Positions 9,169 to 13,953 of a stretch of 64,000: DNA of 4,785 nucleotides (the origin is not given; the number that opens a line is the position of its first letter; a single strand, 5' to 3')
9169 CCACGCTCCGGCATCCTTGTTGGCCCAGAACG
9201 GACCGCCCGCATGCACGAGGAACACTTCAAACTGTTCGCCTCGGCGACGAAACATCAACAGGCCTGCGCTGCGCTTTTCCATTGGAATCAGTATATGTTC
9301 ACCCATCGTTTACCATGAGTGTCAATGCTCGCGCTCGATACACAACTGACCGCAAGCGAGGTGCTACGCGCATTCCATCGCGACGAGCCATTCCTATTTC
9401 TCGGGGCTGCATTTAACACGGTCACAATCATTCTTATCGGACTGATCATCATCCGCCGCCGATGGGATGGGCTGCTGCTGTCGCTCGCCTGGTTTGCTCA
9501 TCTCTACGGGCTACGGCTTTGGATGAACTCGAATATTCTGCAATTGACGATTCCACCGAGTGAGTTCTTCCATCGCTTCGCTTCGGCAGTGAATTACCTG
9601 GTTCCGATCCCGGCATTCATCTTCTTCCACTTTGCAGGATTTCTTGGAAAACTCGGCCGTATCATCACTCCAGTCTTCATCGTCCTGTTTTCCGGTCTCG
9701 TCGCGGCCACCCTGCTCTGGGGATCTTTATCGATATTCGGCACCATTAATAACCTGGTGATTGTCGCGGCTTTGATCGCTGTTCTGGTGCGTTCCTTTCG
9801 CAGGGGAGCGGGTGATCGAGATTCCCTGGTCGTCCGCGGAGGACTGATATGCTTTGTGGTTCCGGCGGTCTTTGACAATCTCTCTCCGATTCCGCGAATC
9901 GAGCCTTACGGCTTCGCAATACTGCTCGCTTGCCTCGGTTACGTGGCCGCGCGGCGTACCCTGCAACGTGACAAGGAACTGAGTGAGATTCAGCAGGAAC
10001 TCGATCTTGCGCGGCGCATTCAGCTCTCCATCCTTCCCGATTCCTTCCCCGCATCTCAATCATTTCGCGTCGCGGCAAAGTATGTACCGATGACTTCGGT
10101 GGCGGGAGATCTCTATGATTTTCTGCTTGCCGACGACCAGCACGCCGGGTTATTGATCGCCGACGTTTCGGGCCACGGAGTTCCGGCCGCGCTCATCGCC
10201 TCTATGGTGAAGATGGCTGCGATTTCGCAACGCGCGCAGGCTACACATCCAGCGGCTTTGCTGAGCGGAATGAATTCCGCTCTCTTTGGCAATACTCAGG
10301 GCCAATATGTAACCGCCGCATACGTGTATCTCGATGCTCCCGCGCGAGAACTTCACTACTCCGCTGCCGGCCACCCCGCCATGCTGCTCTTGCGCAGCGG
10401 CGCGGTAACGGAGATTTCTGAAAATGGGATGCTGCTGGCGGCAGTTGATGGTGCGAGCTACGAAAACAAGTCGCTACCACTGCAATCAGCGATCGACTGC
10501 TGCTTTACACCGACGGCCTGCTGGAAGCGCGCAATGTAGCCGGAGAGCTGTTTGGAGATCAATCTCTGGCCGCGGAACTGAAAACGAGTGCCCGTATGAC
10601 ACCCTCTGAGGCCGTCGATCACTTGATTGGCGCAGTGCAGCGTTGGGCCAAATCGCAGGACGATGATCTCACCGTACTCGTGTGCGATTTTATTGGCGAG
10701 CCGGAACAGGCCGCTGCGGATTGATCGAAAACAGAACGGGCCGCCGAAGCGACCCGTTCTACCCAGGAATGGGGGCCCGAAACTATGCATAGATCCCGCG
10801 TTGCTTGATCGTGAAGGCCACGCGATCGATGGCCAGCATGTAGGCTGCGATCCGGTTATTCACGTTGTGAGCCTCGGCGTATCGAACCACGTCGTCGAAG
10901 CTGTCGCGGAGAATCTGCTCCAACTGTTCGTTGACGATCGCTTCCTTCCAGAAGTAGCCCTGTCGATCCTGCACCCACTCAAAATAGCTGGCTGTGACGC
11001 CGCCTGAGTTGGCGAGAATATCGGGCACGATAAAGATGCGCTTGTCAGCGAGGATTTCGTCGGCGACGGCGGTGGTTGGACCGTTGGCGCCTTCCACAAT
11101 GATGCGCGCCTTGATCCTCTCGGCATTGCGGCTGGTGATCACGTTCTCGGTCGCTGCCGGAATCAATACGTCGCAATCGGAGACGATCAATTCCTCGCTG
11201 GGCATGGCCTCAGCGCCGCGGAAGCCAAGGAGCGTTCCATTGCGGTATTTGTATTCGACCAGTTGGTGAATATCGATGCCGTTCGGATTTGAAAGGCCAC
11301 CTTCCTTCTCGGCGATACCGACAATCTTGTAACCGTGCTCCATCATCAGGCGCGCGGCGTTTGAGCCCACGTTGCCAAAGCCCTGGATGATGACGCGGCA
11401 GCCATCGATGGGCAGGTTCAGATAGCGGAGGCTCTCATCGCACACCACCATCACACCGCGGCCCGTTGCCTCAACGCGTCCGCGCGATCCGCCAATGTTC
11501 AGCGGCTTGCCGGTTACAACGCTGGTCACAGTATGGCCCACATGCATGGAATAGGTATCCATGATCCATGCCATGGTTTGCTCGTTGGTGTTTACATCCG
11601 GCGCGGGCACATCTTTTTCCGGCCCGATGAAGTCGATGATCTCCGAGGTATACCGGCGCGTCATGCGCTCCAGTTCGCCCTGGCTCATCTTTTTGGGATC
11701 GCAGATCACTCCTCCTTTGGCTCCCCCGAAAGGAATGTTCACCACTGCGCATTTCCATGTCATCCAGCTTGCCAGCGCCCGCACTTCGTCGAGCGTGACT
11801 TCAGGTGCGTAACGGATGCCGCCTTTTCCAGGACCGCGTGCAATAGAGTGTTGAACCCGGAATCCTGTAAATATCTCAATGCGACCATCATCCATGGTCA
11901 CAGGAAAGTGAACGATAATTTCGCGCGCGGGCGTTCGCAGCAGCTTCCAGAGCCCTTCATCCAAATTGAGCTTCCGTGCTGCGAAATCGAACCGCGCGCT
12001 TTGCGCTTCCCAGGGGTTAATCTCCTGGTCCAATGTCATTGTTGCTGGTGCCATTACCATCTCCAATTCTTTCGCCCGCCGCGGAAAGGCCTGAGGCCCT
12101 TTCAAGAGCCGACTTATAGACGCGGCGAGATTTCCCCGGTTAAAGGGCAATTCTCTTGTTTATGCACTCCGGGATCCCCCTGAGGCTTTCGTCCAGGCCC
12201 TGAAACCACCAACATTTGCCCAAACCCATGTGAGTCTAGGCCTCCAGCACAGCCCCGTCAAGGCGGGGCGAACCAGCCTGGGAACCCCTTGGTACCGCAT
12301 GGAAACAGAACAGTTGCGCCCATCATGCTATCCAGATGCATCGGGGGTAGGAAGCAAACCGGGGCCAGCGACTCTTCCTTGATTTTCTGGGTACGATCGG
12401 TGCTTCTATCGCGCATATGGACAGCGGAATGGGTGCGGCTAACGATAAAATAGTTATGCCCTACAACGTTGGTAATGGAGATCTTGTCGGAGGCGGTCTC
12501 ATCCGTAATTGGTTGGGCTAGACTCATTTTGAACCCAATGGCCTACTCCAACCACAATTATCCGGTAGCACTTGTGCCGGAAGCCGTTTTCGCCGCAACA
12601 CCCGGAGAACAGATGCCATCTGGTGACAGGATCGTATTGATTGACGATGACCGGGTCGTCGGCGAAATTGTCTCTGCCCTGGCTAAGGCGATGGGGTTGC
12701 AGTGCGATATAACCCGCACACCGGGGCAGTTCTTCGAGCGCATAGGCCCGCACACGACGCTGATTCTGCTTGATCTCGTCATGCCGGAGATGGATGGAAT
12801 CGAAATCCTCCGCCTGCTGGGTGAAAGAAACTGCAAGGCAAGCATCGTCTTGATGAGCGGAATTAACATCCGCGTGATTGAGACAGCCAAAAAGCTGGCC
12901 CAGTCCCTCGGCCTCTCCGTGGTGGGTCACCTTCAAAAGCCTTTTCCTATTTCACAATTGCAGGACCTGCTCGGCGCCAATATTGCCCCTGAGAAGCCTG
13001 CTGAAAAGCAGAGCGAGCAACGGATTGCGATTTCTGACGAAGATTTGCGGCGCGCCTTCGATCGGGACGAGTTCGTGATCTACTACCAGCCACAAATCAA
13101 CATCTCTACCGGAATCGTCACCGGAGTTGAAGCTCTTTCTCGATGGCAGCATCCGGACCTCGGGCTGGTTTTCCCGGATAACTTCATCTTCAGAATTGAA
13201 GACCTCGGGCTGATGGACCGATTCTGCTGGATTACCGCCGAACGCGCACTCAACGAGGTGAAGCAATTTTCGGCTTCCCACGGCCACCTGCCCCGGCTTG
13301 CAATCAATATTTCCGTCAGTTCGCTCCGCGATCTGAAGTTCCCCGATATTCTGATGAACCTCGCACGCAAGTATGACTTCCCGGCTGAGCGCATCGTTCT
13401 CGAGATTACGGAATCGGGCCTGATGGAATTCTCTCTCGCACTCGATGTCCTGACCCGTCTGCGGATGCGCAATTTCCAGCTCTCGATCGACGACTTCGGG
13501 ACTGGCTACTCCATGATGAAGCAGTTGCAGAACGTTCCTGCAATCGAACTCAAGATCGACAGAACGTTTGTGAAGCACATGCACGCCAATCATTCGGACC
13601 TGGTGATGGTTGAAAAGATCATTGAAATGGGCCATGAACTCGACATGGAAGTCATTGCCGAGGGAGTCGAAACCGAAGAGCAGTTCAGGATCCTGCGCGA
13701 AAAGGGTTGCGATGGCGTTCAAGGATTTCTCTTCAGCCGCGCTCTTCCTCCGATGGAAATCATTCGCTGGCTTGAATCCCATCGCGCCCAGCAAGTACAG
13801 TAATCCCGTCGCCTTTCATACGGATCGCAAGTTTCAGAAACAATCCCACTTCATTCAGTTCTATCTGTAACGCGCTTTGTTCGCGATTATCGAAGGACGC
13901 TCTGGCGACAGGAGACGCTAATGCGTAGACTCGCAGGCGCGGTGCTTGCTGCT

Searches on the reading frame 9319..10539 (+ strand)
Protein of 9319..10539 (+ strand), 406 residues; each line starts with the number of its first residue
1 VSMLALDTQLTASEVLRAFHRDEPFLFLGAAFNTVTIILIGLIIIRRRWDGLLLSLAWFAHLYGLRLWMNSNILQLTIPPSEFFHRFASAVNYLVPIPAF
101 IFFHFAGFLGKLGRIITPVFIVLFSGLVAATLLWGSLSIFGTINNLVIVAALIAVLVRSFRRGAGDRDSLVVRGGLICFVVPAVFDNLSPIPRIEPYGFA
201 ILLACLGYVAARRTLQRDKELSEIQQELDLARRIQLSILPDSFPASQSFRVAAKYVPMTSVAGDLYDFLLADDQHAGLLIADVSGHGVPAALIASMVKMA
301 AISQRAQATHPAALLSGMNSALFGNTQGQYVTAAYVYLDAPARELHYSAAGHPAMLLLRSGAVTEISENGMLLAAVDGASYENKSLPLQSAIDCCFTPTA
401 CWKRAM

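Call 93: search_protein_families(library=pfam, proteins=[window:9319-10539:+], max_evalue=0.00001)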
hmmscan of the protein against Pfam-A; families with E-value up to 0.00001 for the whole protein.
window:9319-10539:+ (406 aa): 1 family
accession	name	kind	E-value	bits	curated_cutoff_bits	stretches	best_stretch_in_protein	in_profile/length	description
PF07228.17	SpoIIE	-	7.7e-24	85.1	25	1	272-389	1-121/192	Stage II sporulation protein E (SpoIIE)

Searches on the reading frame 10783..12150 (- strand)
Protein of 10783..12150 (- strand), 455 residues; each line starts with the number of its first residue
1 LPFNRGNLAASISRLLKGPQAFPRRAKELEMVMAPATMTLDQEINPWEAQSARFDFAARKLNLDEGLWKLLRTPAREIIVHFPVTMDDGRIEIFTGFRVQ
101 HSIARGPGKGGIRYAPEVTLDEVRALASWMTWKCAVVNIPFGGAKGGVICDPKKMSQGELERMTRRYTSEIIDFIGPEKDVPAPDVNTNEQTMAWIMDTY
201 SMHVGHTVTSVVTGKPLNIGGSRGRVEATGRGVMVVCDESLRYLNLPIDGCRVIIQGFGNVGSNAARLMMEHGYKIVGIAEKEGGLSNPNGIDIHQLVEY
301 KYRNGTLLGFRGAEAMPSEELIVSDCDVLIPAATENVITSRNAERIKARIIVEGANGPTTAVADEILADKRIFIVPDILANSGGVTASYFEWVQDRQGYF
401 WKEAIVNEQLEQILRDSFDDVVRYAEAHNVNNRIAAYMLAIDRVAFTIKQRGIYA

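Call 93: search_protein_families(library=pfam, proteins=[window:10783-12150:-], max_evalue=0.00001)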
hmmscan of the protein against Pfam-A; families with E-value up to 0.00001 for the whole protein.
window:10783-12150:- (455 aa): 2 families
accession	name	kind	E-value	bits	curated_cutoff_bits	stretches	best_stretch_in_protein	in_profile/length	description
PF00208.27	ELFV_dehydrog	-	2.6e-77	260.2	23.4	1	220-452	1-241/241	Glutamate/Leucine/Phenylalanine/Valine dehydrogenase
PF02812.23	ELFV_dehydrog_N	-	3.1e-60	202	25.3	1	74-201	1-128/129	Glu/Leu/Phe/Val dehydrogenase, dimerisation domain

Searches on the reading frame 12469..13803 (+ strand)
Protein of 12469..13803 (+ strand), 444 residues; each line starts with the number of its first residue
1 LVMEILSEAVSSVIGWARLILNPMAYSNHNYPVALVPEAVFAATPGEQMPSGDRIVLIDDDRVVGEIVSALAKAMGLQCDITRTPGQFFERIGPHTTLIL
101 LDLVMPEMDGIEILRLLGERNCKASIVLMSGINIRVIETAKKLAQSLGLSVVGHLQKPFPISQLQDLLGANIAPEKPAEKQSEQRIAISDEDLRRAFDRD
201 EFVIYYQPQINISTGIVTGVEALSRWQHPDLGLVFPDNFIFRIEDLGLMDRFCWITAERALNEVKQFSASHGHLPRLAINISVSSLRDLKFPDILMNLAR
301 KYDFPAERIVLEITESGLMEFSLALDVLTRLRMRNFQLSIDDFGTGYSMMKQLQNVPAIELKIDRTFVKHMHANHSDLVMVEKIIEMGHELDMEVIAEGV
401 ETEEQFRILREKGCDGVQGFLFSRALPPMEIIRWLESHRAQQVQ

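Call 93: search_protein_families(library=pfam, proteins=[window:12469-13803:+], max_evalue=0.00001)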
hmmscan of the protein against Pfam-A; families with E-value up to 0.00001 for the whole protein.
window:12469-13803:+ (444 aa): 2 families
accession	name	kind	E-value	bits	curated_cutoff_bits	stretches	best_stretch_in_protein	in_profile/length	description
PF00563.25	EAL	-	4.5e-67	226.3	31.3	1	191-424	2-235/236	EAL domain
PF00072.30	Response_reg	-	5.8e-12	46.2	30.2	1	55-167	1-109/111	Response regulator receiver domain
